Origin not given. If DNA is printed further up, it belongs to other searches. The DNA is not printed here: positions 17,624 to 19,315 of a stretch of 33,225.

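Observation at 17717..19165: Stand-alone 463-aa protein with a wHTH-like segment, five CxxC pairs and two tandem, complementarily degenerate PD-(D/E)xK-like domains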

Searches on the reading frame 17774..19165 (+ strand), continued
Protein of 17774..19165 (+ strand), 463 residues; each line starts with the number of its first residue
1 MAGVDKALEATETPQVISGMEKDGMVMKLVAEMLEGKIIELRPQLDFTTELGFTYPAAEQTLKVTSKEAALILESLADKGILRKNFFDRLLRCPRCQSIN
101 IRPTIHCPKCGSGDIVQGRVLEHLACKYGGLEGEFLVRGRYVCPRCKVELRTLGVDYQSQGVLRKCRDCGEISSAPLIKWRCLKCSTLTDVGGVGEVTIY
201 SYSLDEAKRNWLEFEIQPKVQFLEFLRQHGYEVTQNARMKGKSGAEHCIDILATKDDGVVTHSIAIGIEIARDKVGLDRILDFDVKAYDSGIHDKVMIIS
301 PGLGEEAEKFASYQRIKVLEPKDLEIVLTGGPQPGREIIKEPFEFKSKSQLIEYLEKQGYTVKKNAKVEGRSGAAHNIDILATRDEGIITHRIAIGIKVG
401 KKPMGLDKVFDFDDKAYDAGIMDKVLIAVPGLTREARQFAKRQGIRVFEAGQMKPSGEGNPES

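Call 75: search_protein_families(library=pfam, proteins=[L089:11625-12050:+, L089:12729-13124:+, L089:17570-18001:+, L089:18605-20650:+, L001:16772-17356:-, L001:17506-18660:-], max_evalue=1)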
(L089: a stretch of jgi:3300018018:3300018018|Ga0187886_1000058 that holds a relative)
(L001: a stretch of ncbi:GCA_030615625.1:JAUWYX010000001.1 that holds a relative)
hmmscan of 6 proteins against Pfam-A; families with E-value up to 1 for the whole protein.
L089:11625-12050:+ (141 aa): 2 families
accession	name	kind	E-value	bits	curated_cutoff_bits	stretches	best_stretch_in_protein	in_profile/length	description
PF08923.16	MAPKK1_Int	-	0.0027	17.9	25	1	6-109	3-101/119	Mitogen-activated protein kinase kinase 1 interacting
PF03259.23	Robl_LC7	-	0.14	12.3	23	1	16-42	11-36/91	Roadblock/LC7 domain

L089:12729-13124:+ (131 aa): 0 families

L089:17570-18001:+ (143 aa): 5 families
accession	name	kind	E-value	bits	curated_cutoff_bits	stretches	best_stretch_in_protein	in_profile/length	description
PF07963.17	N_methyl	-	0.00057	19.8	21.2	1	19-41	3-25/27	Prokaryotic N-terminal methylation motif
PF11773.13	ComGE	-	0.009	16.3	25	1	25-89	2-65/82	Competence system putative prepilin ComGE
PF14221.11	DUF4330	-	0.013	16.1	27.6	1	23-142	14-147/167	Domain of unknown function (DUF4330)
PF23973.1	DUF7299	-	0.046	14.3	27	1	41-88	11-58/77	Family of unknown function (DUF7299)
PF11803.13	UXS1_N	-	0.11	13.3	30.1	1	24-84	13-74/75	UDP-glucuronate decarboxylase N-terminal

L089:18605-20650:+ (681 aa): 0 families

L001:16772-17356:- (194 aa): 1 family
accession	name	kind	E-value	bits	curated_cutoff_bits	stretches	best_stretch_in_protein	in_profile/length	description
PF13600.11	DUF4140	-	0.03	15.2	27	0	163-184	29-49/98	N-terminal domain of unknown function (DUF4140)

L001:17506-18660:- (384 aa): 2 families
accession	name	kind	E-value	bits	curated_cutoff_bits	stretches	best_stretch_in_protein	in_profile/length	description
PF14341.11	PilX_N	-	0.0052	17.2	25.5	1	9-59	1-51/51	PilX N-terminal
PF07559.19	FlgE_D2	-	0.073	14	22.7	1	212-273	81-135/142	Flagellar basal body protein FlaE D2 domain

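Call 77: search_dna_similar(query=window:17774-19165:+, collection=phages, mode=protein, max_evalue=0.001, max_rows=10)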
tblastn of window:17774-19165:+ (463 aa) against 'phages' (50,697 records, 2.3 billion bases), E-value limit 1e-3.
No match.
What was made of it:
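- Tried and rejected: The phage collection had no match (call 77).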

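Call 78: search_dna_similar(query=window:17774-19165:+, collection=plasmids, mode=protein, max_evalue=0.001, max_rows=10)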
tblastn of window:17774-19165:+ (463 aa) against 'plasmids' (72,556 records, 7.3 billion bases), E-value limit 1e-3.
Records with a match: 22; places in all: 23; records where one place covers at least 80% of the query: 0.
Best place of each record, by identity: <60% 22.
By first word of the organism name: Phyllobacterium 3; Haladaptatus 2; Methylocystis 2; Aminobacter 2; Aeromonas 2; Halomicrococcus 1; Rhodobacteraceae 1; Haloterrigena 1; Natronococcus 1; Photobacterium 1; and 6 more.
By predicted mobility (MOB-suite, as given by PLSDB): non-mobilizable 20; mobilizable 2.
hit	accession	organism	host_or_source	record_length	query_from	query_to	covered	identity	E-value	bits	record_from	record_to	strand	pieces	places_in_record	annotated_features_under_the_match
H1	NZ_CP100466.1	Halomicrococcus gelatinilyticus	cell culture,sediment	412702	26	347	70%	23.1%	2e-18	96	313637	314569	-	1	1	hypothetical protein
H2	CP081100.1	Rhodobacteraceae bacterium M382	-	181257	43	334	63%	24.9%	3e-11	74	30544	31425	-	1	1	hypothetical protein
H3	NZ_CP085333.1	Haladaptatus salinisoli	cell culture,saline soil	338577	26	342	68%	22.0%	2e-15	87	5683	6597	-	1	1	hypothetical protein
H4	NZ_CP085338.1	Haladaptatus halobius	cell culture,saline soil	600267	26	320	64%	22.0%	2e-15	87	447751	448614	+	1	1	hypothetical protein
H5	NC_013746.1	Haloterrigena turkmenica DSM 5511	-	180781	27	256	50%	27.8%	1e-17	94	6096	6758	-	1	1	hypothetical protein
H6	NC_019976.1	Natronococcus occultus SP4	-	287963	27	233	45%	28.0%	1e-17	94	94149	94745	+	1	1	hypothetical protein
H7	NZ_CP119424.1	Photobacterium sp. DA100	-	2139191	53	262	45%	25.9%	2e-8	65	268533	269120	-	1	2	none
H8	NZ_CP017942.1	Phyllobacterium zundukense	Oxytropis triphylla,cell culture,root ...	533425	40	204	36%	32.7%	1e-17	94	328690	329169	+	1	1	hypothetical protein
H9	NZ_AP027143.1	Methylocystis iwaonis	-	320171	40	209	37%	31.2%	9e-16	88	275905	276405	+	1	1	hypothetical protein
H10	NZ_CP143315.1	Methylocystis iwaonis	cell culture,rice rhizosphere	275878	40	209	37%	31.2%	2e-15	87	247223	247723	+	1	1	hypothetical protein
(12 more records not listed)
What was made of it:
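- Plasmid records hold only distant relatives, mostly without the nuclease domains (calls 77, 78).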

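Call 79: get_annotated_region(hit=H1, flank=8000)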
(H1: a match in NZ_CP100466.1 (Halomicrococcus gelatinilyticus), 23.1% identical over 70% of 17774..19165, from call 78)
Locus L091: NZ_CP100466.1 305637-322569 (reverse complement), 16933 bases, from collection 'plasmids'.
description: Halomicrococcus gelatinilyticus strain GSLN9 plasmid unnamed1, complete sequence
organism: Halomicrococcus gelatinilyticus (NCBI taxid 1702103)
taxonomy: Archaea; Euryarchaeota; Halobacteria; Halobacteriales; Haladaptataceae; Halomicrococcus; Halomicrococcus gelatinilyticus
host: -; source: cell culture,sediment; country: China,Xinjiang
typing (MOB-suite, as given by PLSDB): non-mobilizable
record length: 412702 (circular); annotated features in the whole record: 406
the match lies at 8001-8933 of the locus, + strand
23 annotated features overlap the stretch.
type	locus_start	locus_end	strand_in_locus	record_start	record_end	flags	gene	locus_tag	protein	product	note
CDS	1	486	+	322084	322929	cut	-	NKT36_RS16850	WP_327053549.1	hypothetical protein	-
CDS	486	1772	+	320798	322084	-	-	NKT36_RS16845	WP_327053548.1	polysaccharide deacetylase family protein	GO:0005975 - carbohydrate metabolic process [Evidence IEA]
CDS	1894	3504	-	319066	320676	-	-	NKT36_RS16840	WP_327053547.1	AMP-binding protein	-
CDS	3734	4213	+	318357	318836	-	-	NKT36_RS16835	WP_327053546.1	hypothetical protein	-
CDS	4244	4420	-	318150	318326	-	-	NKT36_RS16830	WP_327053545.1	hypothetical protein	-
CDS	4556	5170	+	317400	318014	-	-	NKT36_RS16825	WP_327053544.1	hypothetical protein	-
CDS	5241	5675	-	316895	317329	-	-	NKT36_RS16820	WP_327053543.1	PIN domain-containing protein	-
CDS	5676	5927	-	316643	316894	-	-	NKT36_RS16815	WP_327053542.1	AbrB/MazE/SpoVT family DNA-binding domain-containing protein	-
CDS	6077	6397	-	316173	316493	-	-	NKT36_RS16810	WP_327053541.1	universal stress protein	-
CDS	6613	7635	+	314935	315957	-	-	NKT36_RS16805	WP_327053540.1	lysylphosphatidylglycerol synthase transmembrane domain-containing protein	-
CDS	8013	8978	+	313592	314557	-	-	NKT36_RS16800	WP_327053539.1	hypothetical protein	-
CDS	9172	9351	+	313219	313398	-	-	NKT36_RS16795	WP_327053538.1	hypothetical protein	-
CDS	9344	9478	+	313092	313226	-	-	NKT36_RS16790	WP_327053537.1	hypothetical protein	-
CDS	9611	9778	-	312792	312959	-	-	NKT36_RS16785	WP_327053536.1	hypothetical protein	-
CDS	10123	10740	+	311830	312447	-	-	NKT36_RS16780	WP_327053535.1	class I SAM-dependent methyltransferase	-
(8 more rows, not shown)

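Call 80: get_annotated_region(hit=H2, flank=8000)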
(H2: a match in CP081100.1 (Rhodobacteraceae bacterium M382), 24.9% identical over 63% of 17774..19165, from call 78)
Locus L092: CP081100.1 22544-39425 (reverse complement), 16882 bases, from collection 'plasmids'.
description: Rhodobacteraceae bacterium M382 plasmid unnamed2, complete sequence
organism: Rhodobacteraceae bacterium M382 (NCBI taxid 2867017)
taxonomy: Bacteria; Pseudomonadota; Alphaproteobacteria; Rhodobacterales; Paracoccaceae; ; Rhodobacteraceae bacterium M382
host: -; source: -; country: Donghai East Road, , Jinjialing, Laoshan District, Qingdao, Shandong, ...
typing (MOB-suite, as given by PLSDB): non-mobilizable
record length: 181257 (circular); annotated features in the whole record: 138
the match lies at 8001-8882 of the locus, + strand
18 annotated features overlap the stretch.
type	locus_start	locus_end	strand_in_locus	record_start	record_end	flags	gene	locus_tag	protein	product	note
CDS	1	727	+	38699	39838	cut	-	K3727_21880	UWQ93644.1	alpha-hydroxy-acid oxidizing protein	-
CDS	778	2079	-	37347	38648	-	-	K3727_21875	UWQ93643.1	mechanosensitive ion channel family protein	-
CDS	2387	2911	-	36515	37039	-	-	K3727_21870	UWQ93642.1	hypothetical protein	-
CDS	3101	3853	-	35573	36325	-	-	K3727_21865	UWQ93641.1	SDR family oxidoreductase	-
CDS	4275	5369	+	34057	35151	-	-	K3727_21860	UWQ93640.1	AraC family transcriptional regulator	-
CDS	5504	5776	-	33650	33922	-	-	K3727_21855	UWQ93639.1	hypothetical protein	-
CDS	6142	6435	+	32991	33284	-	-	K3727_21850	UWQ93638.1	hypothetical protein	-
CDS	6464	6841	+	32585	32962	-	-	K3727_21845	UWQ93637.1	hypothetical protein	-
CDS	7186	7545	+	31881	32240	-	-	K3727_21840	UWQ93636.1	hypothetical protein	-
CDS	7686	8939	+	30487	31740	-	-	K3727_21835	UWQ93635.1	hypothetical protein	-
CDS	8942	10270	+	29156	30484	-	-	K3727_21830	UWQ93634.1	glycosyltransferase family 2 protein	-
CDS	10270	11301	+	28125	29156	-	-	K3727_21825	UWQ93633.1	HlyD family efflux transporter periplasmic adaptor subunit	-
CDS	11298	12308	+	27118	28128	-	galE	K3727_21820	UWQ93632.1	UDP-glucose 4-epimerase GalE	-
CDS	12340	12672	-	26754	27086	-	-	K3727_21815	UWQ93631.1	hypothetical protein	-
CDS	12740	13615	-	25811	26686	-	-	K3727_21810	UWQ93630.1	LysR family transcriptional regulator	-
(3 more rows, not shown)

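Call 81: get_annotated_region(hit=H8, flank=8000)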
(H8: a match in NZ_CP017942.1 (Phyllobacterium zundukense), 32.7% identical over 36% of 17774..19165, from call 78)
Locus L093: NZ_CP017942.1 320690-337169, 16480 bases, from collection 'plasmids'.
description: Phyllobacterium zundukense strain Tri-48 plasmid unnamed3, complete sequence
organism: Phyllobacterium zundukense (NCBI taxid 1867719)
taxonomy: Bacteria; Pseudomonadota; Alphaproteobacteria; Hyphomicrobiales; Phyllobacteriaceae; Phyllobacterium; Phyllobacterium zundukense
host: -; source: Oxytropis triphylla,cell culture,root nodule; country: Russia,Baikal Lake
typing (MOB-suite, as given by PLSDB): non-mobilizable
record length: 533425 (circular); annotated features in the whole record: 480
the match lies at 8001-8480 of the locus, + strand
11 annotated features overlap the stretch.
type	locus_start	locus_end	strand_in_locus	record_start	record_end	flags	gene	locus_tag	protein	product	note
CDS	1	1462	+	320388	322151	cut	-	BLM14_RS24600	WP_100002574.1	ABC transporter ATP-binding protein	-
CDS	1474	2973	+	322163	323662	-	-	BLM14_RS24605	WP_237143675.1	ABC transporter substrate-binding protein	-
CDS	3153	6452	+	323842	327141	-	-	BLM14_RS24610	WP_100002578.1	adenylate/guanylate cyclase domain-containing protein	GO:0009190 - cyclic nucleotide biosynthetic process [Evidence IEA]; GO:0035556 - intracellular signal transduction ...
CDS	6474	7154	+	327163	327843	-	-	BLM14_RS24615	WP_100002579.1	peroxiredoxin-like family protein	-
CDS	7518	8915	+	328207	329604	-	-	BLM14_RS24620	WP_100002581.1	hypothetical protein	-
CDS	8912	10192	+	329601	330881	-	-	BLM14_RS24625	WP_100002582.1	glycosyltransferase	-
CDS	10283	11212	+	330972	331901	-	-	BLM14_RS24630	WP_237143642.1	HlyD family efflux transporter periplasmic adaptor subunit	-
CDS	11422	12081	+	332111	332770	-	-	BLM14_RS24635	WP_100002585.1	peroxiredoxin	-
CDS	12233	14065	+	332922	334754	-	-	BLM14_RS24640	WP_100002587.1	serine protease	-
CDS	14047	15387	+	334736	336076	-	-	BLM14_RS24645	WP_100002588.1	metallohydrolase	-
CDS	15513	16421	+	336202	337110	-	-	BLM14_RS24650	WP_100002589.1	LysR family transcriptional regulator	-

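Call 82: search_protein_families(library=pfam, proteins=[L092:7686-8939:+, L093:7518-8915:+, L091:8013-8978:+, L092:8942-10270:+, L092:10270-11301:+], max_evalue=0.001)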
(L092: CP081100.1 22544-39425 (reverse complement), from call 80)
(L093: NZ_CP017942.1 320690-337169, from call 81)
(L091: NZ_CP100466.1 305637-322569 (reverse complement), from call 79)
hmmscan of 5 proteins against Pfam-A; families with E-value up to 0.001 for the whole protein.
L092:7686-8939:+ (417 aa): 1 family
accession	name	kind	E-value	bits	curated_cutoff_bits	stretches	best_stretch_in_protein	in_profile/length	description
PF18551.6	TackOD1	-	2.2e-55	187.6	32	1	84-264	5-187/188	Thaumarchaeal output domain 1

L093:7518-8915:+ (465 aa): 1 family
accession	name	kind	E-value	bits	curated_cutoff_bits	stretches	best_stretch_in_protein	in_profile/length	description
PF18551.6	TackOD1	-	2.3e-46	158.2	32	1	146-321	7-188/188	Thaumarchaeal output domain 1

L091:8013-8978:+ (321 aa): 1 family
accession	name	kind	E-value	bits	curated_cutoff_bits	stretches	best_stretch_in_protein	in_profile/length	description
PF18551.6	TackOD1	-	8.7e-22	78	32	1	4-172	17-187/188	Thaumarchaeal output domain 1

L092:8942-10270:+ (442 aa): 5 families
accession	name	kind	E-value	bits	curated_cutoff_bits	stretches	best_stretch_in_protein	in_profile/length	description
PF13641.12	Glyco_tranf_2_3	-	6.6e-20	72.6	27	1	65-298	1-227/230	Glycosyltransferase like family 2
PF00535.33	Glycos_transf_2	-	3.7e-17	63.2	23.3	1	68-243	1-167/168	Glycosyl transferase family 2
PF13632.12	Glyco_trans_2_3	-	6.8e-15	55.8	27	1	157-357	2-183/198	Glycosyl transferase family group 2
PF03142.21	Chitin_synth_2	-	1.3e-12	47.6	27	1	148-218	196-267/527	Chitin synthase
PF13506.12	Glyco_transf_21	-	7.8e-10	38.9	21.7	1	140-298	17-172/174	Glycosyl transferase family 21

L092:10270-11301:+ (343 aa): 4 families
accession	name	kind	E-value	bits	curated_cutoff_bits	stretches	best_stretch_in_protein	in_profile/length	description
PF13437.12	HlyD_3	-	4.5e-09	37.4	22.2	1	227-328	3-96/106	HlyD family secretion protein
PF16576.10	HlyD_D23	-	5.2e-09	36.1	30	1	72-284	21-169/214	Barrel-sandwich domain of CusB or HlyD membrane-fusion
PF13533.13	Biotin_lipoyl_2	-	2.4e-06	27.6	29.8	0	76-101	6-31/32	Biotin-lipoyl like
PF00364.28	Biotin_lipoyl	-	3e-06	27.4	22.1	0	224-254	43-73/73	Biotin-requiring enzyme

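Call 83: get_annotated_region(hit=H9, flank=5000)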
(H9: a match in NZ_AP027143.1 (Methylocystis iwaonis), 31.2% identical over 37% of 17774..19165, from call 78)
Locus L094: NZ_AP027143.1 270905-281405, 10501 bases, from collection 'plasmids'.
description: Methylocystis iwaonis strain SS37A-Re plasmid pSS37A-Re-1, complete sequence
organism: Methylocystis iwaonis (NCBI taxid 2885079)
taxonomy: Bacteria; Pseudomonadota; Alphaproteobacteria; Hyphomicrobiales; Methylocystaceae; Methylocystis; Methylocystis iwaonis
host: -; source: -; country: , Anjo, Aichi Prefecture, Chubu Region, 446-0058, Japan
typing (MOB-suite, as given by PLSDB): non-mobilizable
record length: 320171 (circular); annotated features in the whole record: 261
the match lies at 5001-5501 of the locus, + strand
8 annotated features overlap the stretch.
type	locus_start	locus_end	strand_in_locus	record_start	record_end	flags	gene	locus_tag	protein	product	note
CDS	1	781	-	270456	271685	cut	-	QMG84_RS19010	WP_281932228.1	HlyD family efflux transporter periplasmic adaptor subunit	-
CDS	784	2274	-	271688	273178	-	-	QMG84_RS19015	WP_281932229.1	efflux transporter outer membrane subunit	GO:0006810 - transport [Evidence IEA]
CDS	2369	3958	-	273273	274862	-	-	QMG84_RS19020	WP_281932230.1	MFS transporter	GO:0055085 - transmembrane transport [Evidence IEA]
CDS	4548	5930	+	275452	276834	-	-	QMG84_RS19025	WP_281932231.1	hypothetical protein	-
CDS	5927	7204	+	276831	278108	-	-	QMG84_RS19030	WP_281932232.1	glycosyltransferase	-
CDS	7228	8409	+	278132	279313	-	-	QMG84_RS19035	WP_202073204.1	hypothetical protein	-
CDS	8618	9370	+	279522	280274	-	-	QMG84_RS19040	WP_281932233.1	hypothetical protein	-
CDS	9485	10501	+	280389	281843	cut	-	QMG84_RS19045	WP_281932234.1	TolC family outer membrane protein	GO:0055085 - transmembrane transport [Evidence IEA]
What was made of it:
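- Alpha-proteobacterial TackOD1 proteins pair with a GT2 glycosyltransferase and a HlyD-like protein instead (calls 80-83).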

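Call 84: get_annotated_region(hit=H7, flank=5000)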
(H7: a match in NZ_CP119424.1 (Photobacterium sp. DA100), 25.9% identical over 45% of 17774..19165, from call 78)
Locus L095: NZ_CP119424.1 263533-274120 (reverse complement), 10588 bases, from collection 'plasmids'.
description: Photobacterium sp. DA100 plasmid pDA100, complete sequence
organism: Photobacterium sp. DA100 (NCBI taxid 3027472)
taxonomy: Bacteria; Pseudomonadota; Gammaproteobacteria; Vibrionales; Vibrionaceae; Photobacterium; Photobacterium sp. DA100
host: -; source: -; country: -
typing (MOB-suite, as given by PLSDB): non-mobilizable
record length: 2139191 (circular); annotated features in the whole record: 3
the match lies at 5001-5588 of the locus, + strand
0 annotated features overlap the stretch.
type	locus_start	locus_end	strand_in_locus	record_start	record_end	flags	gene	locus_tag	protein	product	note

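Call 85: get_annotated_region(hit=H5, flank=6000)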
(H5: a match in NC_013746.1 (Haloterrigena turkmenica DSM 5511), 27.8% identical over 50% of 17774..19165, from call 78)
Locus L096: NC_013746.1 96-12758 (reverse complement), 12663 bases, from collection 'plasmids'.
description: Haloterrigena turkmenica DSM 5511 plasmid pHTUR03, complete sequence
organism: Haloterrigena turkmenica DSM 5511 (NCBI taxid 543526)
taxonomy: Archaea; Euryarchaeota; Halobacteria; Halobacteriales; Natrialbaceae; Haloterrigena; Haloterrigena turkmenica; Haloterrigena turkmenica DSM 5511
host: -; source: -; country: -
typing (MOB-suite, as given by PLSDB): non-mobilizable; mating-pair formation MPF_T
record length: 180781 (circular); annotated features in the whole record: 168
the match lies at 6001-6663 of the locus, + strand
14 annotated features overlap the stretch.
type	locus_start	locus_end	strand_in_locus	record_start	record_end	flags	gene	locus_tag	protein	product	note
CDS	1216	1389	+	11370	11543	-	-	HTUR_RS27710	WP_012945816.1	hypothetical protein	-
CDS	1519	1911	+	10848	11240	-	-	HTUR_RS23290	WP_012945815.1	winged helix-turn-helix domain-containing protein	-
CDS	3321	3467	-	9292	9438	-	-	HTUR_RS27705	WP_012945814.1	hypothetical protein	-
CDS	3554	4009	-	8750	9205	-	-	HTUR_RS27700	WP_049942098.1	hypothetical protein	-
CDS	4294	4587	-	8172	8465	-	-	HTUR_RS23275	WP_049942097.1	hypothetical protein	-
CDS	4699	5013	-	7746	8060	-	-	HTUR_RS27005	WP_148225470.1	HalOD1 output domain-containing protein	-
CDS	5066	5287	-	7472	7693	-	-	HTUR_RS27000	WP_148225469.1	hypothetical protein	-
CDS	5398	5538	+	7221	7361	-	-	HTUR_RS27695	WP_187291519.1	hypothetical protein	-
CDS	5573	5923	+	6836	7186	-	-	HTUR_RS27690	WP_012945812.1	hypothetical protein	-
CDS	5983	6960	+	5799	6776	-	-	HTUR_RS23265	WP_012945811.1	hypothetical protein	-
CDS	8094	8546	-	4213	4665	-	-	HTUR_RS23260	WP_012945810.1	response regulator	-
CDS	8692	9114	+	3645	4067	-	-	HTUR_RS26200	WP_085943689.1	response regulator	-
CDS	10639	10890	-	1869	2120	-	-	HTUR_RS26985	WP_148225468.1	HalOD1 output domain-containing protein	-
CDS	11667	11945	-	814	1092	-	-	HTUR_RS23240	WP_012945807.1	hypothetical protein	-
